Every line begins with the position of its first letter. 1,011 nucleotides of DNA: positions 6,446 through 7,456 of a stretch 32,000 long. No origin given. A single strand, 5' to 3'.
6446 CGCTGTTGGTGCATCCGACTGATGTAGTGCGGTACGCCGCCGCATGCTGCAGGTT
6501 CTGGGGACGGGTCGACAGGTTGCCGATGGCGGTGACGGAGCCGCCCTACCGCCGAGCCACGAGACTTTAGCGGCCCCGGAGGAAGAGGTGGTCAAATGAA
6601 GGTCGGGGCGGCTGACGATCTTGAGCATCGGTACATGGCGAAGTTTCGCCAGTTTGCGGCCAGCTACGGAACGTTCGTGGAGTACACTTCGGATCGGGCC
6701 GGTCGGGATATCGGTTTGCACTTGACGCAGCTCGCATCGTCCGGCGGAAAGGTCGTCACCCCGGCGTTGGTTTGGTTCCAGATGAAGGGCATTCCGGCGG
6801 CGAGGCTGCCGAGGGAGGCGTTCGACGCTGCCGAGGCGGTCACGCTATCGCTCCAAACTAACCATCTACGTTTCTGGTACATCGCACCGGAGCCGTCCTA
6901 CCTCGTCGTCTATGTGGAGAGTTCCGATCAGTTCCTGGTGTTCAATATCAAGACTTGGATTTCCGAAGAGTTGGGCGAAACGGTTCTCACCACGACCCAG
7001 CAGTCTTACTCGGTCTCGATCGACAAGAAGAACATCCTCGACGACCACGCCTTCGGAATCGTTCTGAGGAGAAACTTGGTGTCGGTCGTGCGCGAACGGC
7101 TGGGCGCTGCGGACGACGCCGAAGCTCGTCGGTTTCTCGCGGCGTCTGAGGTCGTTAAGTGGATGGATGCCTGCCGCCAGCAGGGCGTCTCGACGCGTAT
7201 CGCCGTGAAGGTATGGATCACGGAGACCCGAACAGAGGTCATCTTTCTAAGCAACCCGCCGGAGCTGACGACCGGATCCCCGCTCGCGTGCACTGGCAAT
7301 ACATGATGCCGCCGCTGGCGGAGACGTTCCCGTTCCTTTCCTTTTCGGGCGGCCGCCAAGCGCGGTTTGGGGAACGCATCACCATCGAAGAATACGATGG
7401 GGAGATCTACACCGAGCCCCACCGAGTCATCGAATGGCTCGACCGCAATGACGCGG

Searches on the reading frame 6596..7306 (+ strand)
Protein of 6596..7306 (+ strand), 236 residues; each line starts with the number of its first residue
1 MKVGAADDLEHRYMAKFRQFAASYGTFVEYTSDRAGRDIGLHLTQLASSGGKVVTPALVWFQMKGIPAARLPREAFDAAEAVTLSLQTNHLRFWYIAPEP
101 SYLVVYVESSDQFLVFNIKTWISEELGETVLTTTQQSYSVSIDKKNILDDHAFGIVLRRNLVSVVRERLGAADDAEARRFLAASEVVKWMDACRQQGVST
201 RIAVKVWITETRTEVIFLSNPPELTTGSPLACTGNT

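Call 6: search_protein_families(library=pfam, proteins=[window:6596-7306:+], max_evalue=0.01)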
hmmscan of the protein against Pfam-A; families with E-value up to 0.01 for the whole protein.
window:6596-7306:+ (236 aa): 1 family
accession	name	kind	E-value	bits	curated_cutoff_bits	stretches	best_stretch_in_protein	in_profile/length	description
PF14280.11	DUF4365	-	4.8e-06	27.1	24.3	1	16-154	7-133/139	Domain of unknown function (DUF4365)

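Call 7: search_protein_families(library=padloc, proteins=[window:6596-7306:+], max_evalue=0.01)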
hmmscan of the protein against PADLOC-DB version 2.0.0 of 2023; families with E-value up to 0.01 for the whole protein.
window:6596-7306:+ (236 aa): 0 families

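Call 8: find_homologous_proteins(query=window:6596-7306:+, max_evalue=0.001)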
Query window:6596-7306:+ (236 aa): 67 proteins with E <= 0.001 among 1085 candidates.
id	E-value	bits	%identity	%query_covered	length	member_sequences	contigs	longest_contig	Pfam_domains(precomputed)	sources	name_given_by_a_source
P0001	5.3e-152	522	100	100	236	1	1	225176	PF14280.12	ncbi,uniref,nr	ncbi:DUF4365 domain-containing protein [Brevundimonas sp. A19_0]|uniref:DUF4365 domain-containing pr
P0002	2.8e-121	421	82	97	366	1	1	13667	-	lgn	-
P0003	9.5e-115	400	77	97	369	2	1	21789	PF14280.12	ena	-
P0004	4.9e-110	384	73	97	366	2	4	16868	-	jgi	jgi:hypothetical protein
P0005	2.7e-103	362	71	93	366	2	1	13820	PF14280.12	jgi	jgi:hypothetical protein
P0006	4.1e-102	359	70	93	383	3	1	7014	-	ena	-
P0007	9.7e-101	354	70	94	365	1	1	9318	PF14280.12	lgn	-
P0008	1.4e-99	350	70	93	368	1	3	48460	-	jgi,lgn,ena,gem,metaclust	metaclust:\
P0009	1.6e-92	327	65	94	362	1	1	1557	-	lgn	-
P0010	3.9e-76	274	73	69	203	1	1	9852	PF14280.12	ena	-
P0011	5.7e-67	244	52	92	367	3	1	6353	-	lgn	-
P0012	1.4e-66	242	51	92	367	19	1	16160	-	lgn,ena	-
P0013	2.6e-66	242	51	92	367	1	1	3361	PF14280.12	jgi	jgi:hypothetical protein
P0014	7.1e-66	240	52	92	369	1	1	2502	-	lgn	-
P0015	1.2e-65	239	52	92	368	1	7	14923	-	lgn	-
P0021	4.2e-64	234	49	94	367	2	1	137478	-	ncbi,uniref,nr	ncbi:DUF4365 domain-containing protein [Ruegeria halocynthiae]|uniref:DUF4365 domain-containing prot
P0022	4.8e-64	234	49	93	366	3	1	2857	PF14280.12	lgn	-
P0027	2.2e-62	229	48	92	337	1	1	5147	PF14280.12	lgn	-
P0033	4.8e-59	218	48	93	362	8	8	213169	-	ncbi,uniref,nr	ncbi:DUF4365 domain-containing protein [Rhizobium laguerreae]|uniref:hypothetical protein n=1 Tax=Rh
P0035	7.0e-57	211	46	92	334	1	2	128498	PF14280.12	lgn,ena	-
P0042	2.4e-50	189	54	68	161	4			PF14280.12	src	-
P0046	2.2e-49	186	39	95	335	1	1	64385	PF14280.12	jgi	jgi:hypothetical protein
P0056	1.4e-45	174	41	97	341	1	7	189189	-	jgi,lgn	jgi:hypothetical protein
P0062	1.4e-39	154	35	90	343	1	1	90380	-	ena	-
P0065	6.0e-37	145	51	59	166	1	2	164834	-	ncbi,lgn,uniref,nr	ncbi:DUF4365 domain-containing protein [Ensifer sp. ENS11]|uniref:DUF4365 domain-containing protein 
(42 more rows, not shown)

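Call 14: find_encoding_contigs(protein=P0002, flank=8000, max_places=3)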
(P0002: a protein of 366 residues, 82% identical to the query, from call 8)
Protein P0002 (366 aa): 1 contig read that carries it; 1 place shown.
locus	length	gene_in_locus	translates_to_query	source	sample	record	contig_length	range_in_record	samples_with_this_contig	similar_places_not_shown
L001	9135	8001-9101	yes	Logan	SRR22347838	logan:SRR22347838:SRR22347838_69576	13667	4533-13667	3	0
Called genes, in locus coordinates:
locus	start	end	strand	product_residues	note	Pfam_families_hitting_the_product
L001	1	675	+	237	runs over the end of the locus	PF00156:Pribosyltran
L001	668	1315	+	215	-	PF00702:Hydrolase, PF13419:HAD_2, PF13242:Hydrolase_like (weak)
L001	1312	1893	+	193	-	PF00857:Isochorismatase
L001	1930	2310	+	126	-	-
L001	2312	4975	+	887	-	PF10412:TrwB_AAD_bind (faint)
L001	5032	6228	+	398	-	PF10412:TrwB_AAD_bind (weak)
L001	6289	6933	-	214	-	-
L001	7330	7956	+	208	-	-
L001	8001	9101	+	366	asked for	-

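Call 15: find_encoding_contigs(protein=P0021, flank=8000, max_places=3)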
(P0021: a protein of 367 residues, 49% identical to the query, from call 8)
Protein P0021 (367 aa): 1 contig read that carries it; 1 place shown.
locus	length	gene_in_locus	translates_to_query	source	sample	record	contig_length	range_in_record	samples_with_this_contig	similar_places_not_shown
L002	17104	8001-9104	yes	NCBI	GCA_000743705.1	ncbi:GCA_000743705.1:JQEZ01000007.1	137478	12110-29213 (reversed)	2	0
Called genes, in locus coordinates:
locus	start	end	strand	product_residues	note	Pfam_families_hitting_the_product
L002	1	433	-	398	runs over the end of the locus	PF02441:Flavoprotein, PF04127:DFP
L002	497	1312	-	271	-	PF04187:Cofac_haem_bdg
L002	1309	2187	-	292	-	PF04542:Sigma70_r2, PF04545:Sigma70_r4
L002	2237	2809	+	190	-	PF02283:CobU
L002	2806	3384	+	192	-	PF00300:His_Phos_1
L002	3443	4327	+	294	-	PF13417:GST_N_3 (weak), PF13409:GST_N_2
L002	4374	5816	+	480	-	PF13541:ChlI, PF01078:Mg_chelatase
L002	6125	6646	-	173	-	-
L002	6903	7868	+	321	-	-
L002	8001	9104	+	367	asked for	-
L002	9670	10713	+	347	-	PF03235:GmrSD_N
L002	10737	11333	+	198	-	PF18735:HEPN_RiboL-PSP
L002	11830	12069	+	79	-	-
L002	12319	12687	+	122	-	-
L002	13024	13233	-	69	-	-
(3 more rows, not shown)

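Call 16: find_encoding_contigs(protein=P0033, flank=7000, max_places=3)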
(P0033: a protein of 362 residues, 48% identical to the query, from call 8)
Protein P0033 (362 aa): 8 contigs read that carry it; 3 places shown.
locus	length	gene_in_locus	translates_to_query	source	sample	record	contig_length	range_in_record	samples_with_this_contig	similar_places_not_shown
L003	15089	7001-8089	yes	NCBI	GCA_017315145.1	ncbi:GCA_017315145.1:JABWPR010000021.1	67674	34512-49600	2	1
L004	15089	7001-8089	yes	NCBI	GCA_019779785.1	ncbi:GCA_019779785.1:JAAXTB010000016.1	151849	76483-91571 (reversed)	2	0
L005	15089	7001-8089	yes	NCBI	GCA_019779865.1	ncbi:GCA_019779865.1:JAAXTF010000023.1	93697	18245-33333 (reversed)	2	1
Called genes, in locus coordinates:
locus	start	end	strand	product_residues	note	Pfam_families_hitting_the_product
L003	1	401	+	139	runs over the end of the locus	PF01850:PIN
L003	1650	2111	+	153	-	PF10000:ACT_3, PF13840:ACT_7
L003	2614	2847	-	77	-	PF13560:HTH_31 (weak), PF12844:HTH_19 (weak), PF01381:HTH_3 (weak), PF13413:HTH_25 (weak)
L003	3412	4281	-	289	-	PF13407:Peripla_BP_4, PF00532:Peripla_BP_1, PF13458:Peripla_BP_6 (weak)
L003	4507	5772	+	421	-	PF13614:AAA_31, PF01656:CbiA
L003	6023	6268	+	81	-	PF00465:Fe-ADH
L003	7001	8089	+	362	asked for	-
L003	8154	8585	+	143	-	-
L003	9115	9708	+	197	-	PF19570:DUF6088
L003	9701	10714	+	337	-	PF08843:AbiEii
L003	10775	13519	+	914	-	PF00580:UvrD-helicase, PF13245:AAA_19, PF13604:AAA_30 (faint), PF00580:UvrD-helicase, PF13361:UvrD_C, PF13538:UvrD_C_2 (faint), PF01396:Zn_ribbon_Top1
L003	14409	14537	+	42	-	-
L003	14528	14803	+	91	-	PF17268:DUF5334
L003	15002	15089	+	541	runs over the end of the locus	PF13304:AAA_21 (weak), PF14491:DUF4435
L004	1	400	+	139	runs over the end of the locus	PF01850:PIN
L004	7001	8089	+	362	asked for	-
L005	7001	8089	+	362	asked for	-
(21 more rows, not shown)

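Call 17: find_encoding_contigs(protein=P0008, flank=7000, max_places=2)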
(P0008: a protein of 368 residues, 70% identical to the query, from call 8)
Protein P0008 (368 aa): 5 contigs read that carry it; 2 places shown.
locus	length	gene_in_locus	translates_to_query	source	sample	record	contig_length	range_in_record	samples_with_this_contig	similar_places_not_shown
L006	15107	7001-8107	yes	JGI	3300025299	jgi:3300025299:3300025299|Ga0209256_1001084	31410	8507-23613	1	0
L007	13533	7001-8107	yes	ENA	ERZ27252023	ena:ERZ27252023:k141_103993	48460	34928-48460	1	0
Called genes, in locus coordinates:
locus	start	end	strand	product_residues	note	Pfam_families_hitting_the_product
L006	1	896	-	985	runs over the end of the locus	PF02384:N6_Mtase, PF20473:MmeI_Mtase, PF07669:Eco57I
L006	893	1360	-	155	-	-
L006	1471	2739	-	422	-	-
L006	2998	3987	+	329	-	-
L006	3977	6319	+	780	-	-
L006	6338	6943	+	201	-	-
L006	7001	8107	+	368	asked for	-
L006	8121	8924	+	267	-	-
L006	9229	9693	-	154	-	-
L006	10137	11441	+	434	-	PF00375:SDF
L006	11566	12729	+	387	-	PF13185:GAF_2, PF07536:HWE_HK, PF07568:HisKA_2 (weak)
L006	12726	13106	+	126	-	PF00072:Response_reg (weak)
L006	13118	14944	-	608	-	PF02203:TarH (weak), PF12729:4HB_MCP_1, PF18947:HAMP_2 (faint), PF00672:HAMP, PF00015:MCPsignal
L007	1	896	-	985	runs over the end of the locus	PF02384:N6_Mtase, PF20473:MmeI_Mtase, PF07669:Eco57I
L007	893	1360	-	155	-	-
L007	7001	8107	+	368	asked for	-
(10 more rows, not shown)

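Call 18: find_encoding_contigs(protein=P0056, flank=7000, max_places=2)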
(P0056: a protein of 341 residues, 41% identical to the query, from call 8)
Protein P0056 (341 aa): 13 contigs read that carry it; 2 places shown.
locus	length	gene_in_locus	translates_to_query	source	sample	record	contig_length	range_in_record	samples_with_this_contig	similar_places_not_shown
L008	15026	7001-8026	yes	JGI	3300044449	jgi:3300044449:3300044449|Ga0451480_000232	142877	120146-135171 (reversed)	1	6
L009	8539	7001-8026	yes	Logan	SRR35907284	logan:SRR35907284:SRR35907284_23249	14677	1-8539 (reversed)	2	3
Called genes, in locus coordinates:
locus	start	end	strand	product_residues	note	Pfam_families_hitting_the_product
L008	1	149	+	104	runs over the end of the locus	PF00816:Histone_HNS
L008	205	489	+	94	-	-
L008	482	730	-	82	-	-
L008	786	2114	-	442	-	PF02534:T4SS-DNA_transf, PF10412:TrwB_AAD_bind, PF12696:TraG-D_C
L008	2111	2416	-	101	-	PF01844:HNH, PF14279:HNH_5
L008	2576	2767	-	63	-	-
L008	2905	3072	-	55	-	-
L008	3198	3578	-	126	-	-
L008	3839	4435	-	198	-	-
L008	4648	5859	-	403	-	PF06114:Peptidase_M78 (weak)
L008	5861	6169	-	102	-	PF09907:HigB_toxin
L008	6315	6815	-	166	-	PF13274:SocA_Panacea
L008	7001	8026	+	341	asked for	-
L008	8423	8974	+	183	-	-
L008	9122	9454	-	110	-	-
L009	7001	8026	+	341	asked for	-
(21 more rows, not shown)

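Call 23: search_protein_families(library=pfam, proteins=[P0002, P0012, P0021, P0033, P0056, P0046, P0062], max_evalue=1)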
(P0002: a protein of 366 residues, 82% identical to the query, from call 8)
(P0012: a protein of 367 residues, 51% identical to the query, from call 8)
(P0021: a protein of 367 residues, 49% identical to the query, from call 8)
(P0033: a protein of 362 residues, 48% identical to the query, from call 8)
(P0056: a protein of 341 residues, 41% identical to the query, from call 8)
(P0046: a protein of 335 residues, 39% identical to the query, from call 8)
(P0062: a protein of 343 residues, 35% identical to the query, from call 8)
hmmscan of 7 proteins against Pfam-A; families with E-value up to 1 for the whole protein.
P0002 (366 aa): 1 family
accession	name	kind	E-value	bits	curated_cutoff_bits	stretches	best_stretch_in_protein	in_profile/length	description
PF14280.11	DUF4365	-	1.4e-05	25.7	24.3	1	19-156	10-135/139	Domain of unknown function (DUF4365)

P0012 (367 aa): 2 families
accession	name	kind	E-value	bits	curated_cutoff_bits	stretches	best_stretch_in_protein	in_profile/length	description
PF14280.11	DUF4365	-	0.00011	22.7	24.3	1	17-157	8-135/139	Domain of unknown function (DUF4365)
PF07110.17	EthD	-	0.18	13.4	22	0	226-271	5-61/96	EthD domain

P0021 (367 aa): 0 families

P0033 (362 aa): 1 family
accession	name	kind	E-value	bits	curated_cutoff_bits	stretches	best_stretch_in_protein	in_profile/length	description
PF14280.11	DUF4365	-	0.0075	16.8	24.3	1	17-113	8-98/139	Domain of unknown function (DUF4365)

P0056 (341 aa): 2 families
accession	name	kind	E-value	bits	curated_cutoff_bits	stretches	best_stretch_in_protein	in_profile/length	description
PF14280.11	DUF4365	-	0.007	16.9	24.3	1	20-157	11-136/139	Domain of unknown function (DUF4365)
PF02560.19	Cyanate_lyase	-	0.037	14.3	25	1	112-132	17-37/69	Cyanate lyase C-terminal domain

P0046 (335 aa): 2 families
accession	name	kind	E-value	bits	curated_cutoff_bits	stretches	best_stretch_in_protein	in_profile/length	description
PF14280.11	DUF4365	-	8.9e-07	29.5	24.3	1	17-158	6-135/139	Domain of unknown function (DUF4365)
PF15602.11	Imm71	-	0.0075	16.8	27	1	152-199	8-55/158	Immunity protein 71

P0062 (343 aa): 2 families
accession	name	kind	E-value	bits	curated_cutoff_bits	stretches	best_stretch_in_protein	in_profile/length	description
PF14280.11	DUF4365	-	0.00039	20.9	24.3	1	20-157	10-135/139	Domain of unknown function (DUF4365)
PF09346.15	SMI1_KNR4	-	0.87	10.6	25.4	0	238-320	47-107/125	SMI1 / KNR4 family (SUKH-1)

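Call 27: find_related_loci(query=A2, collection=genome_contigs, flank=6000)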
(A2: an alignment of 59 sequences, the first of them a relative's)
Query A2 (366 aa) in genome_contigs; peptide patterns used: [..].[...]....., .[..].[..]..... (x = any residue, [..] = any of these).
142 stretches matched a pattern; 12 encode a relative of the query (tblastn E <= 1e-3); 12 distinct loci.
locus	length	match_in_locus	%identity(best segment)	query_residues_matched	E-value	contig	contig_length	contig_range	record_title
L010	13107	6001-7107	79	1-366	0e+0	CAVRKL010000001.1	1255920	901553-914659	MAG: uncultured Alphaproteobacteria bacterium isolate MFD05580.bin.1.6 genome assembly, contig: contig_2996, whole genom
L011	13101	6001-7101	46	1-366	2e-104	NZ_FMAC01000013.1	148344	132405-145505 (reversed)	Rhizobium hainanense strain CCBAU 57015, whole genome shotgun sequence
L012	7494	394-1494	45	1-366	4e-104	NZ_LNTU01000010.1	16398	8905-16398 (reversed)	Paramesorhizobium deserti strain A-3-E Scaffold18, whole genome shotgun sequence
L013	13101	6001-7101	44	1-366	6e-102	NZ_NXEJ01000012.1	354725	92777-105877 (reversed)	Agrobacterium rosae strain NCPPB 1650 Contig_12, whole genome shotgun sequence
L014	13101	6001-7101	43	1-366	2e-101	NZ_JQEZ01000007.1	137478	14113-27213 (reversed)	Ruegeria halocynthiae strain MOLA R1/13b Contig_25, whole genome shotgun sequence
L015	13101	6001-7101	44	1-366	9e-98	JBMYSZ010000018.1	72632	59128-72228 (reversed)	MAG: Mangrovicoccus sp. isolate ME_XS_2211_2_bin_78 ME_XS_2211_2_bin_78_17, whole genome shotgun sequence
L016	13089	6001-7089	44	1-365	5e-94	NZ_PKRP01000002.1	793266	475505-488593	Rhizobium sp. TH135 NODE_2_length_793266_cov_416.521986, whole genome shotgun sequence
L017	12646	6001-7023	39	1-366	2e-78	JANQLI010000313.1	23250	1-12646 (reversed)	MAG: Alphaproteobacteria bacterium isolate PL25a_bin.55 k99_5513178, whole genome shotgun sequence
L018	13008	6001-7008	38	1-366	8e-74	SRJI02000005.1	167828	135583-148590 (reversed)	Carideicomes alvinocaridis strain SCR17 scaffold_4, whole genome shotgun sequence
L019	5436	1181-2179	35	3-366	8e-59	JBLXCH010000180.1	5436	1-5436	MAG: Motiliproteus sp. isolate ES15-01 S15maxbin-out.010RE.5K@180, whole genome shotgun sequence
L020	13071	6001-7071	33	1-366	1e-58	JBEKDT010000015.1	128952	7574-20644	MAG: Desulfomonilia bacterium isolate SPRUCE 18 SPRUCE_18_15, whole genome shotgun sequence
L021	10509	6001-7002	32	3-366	9e-58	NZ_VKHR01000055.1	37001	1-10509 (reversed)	Shewanella sp. TC10 Contig_70, whole genome shotgun sequence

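Call 34: predict_structure(alignment_id=A2)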
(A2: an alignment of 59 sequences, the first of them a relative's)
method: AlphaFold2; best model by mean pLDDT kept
length: 366 residues; sequences in the alignment: 59
mean_pLDDT: 91.7   pTM: 0.84
mean pLDDT of the five models: 91.7, 91.6, 91.5, 89.7, 86.7
residues with pLDDT >= 90: 292; 70-90: 60; 50-70: 11; < 50: 3
segments of 3 or more residues with pLDDT < 50: 1-3
pLDDT, mean of each block of 10 residues (from residue 1): 62 93 91 70 91 93 93 97 95 93 96 96 95 95 95 93 89 88 96 97 95 97 95 96 97 94 91 91 88 83 95 93 98 96 92 88 84
secondary structure, 60 per line:
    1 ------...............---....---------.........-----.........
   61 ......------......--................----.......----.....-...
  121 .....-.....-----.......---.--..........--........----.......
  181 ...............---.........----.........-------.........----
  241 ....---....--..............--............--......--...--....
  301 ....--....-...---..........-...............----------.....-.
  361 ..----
elements in order: H7-21 E25-28 E38-46 E52-66 H73-78 E81-87 H88-96 E101-107 E112-116 H118-125 H127-131 E137-143 H150-159 H162-169 H174-195 E199-207 E212-220 E228-236 H241-244 E248-251 E254-267 E270-281 H284-289 E300-304 E307-310 E312-314 E318-327 H329-343 E354-358

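Call 37: fold_search(model_id=the predicted structure, library=pdb)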
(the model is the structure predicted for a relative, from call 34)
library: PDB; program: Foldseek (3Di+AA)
matches with E <= 10: 786; with E <= 0.001: 11
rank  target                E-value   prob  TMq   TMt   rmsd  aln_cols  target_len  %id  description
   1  9jt2_B                6.5e-06  1.00  0.30  0.27  16.4       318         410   12  substrate-bound NbaSPARDA complexes (released 2025-04-02)
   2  9qbp_C                3.1e-05  1.00  0.29  0.26  23.2       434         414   11  Crystal structure of Enhydrobacter aerosaccus apo SPARDA complex (released 2025-12-17)
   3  9qcc_M                3.7e-05  1.00  0.31  0.29   4.6       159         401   14  Activated XauSPARDA filament assembly with bound dsDNA substrate (released 2025-12-17)
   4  9vx6_T                5.5e-05  1.00  0.30  0.27   4.2       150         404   17  Helical structure of gRNA-tDNA SPARDA complex (released 2026-01-14)
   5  9qcc_Y                7.0e-05  1.00  0.29  0.28   4.4       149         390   15  Activated XauSPARDA filament assembly with bound dsDNA substrate (released 2025-12-17)
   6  9qcc_Q                1.0e-04  1.00  0.32  0.28   4.0       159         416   15  Activated XauSPARDA filament assembly with bound dsDNA substrate (released 2025-12-17)
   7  9qcc_A                1.1e-04  1.00  0.30  0.27  16.6       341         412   10  Activated XauSPARDA filament assembly with bound dsDNA substrate (released 2025-12-17)
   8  9jsz_J                1.4e-04  0.98  0.29  0.27  28.6       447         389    9  active NbaSPARDA complexes (released 2025-04-02)
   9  9vx6_P                1.7e-04  0.97  0.26  0.25  33.1       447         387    9  Helical structure of gRNA-tDNA SPARDA complex (released 2026-01-14)
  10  9vx6_X                2.6e-04  0.98  0.24  0.23  33.0       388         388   10  Helical structure of gRNA-tDNA SPARDA complex (released 2026-01-14)
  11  9jt2_F                3.9e-04  1.00  0.28  0.25   4.9       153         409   16  substrate-bound NbaSPARDA complexes (released 2025-04-02)
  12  9jsz_B                3.8e-03  1.00  0.29  0.27   4.3       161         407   14  active NbaSPARDA complexes (released 2025-04-02)
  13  9qbq_C                2.5e-02  1.00  0.31  0.27   4.2       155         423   12  Crystal structure of apo SPARDA complex from Xanthobacter autotrophicus (released 2025-12-17)
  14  7dmx_A                3.4e-02  0.60  0.11  0.17  17.6       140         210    8  Photocleavable Fluorescent Protein in green form (released 2021-01-27)
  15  7dmx_D                4.0e-02  0.69  0.11  0.17  18.1       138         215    8  Photocleavable Fluorescent Protein in green form (released 2021-01-27)
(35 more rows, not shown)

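Call 45: find_encoding_contigs(protein=P0065, flank=4000, max_places=2)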
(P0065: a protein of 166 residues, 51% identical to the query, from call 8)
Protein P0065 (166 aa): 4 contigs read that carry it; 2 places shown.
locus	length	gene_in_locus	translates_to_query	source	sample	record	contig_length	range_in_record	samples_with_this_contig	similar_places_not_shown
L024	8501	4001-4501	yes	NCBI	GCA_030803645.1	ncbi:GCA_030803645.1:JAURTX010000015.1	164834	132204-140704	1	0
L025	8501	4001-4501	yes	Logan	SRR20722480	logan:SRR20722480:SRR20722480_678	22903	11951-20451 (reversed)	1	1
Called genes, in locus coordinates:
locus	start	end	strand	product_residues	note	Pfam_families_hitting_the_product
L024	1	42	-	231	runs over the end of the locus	-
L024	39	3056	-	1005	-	PF02384:N6_Mtase, PF20473:MmeI_Mtase (weak), PF07669:Eco57I (weak)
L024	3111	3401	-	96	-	-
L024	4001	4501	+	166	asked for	-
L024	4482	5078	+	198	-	-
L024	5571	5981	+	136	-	PF18165:pP_pnuc_1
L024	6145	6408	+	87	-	PF18166:pP_pnuc_2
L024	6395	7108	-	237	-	-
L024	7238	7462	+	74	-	-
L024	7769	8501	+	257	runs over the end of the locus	PF09818:ABC_ATPase (faint), PF00005:ABC_tran, PF13304:AAA_21 (faint)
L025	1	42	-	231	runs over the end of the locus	-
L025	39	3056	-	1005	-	PF02384:N6_Mtase, PF20473:MmeI_Mtase (weak), PF07669:Eco57I (weak)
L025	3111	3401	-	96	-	-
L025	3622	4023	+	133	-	-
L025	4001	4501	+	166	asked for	-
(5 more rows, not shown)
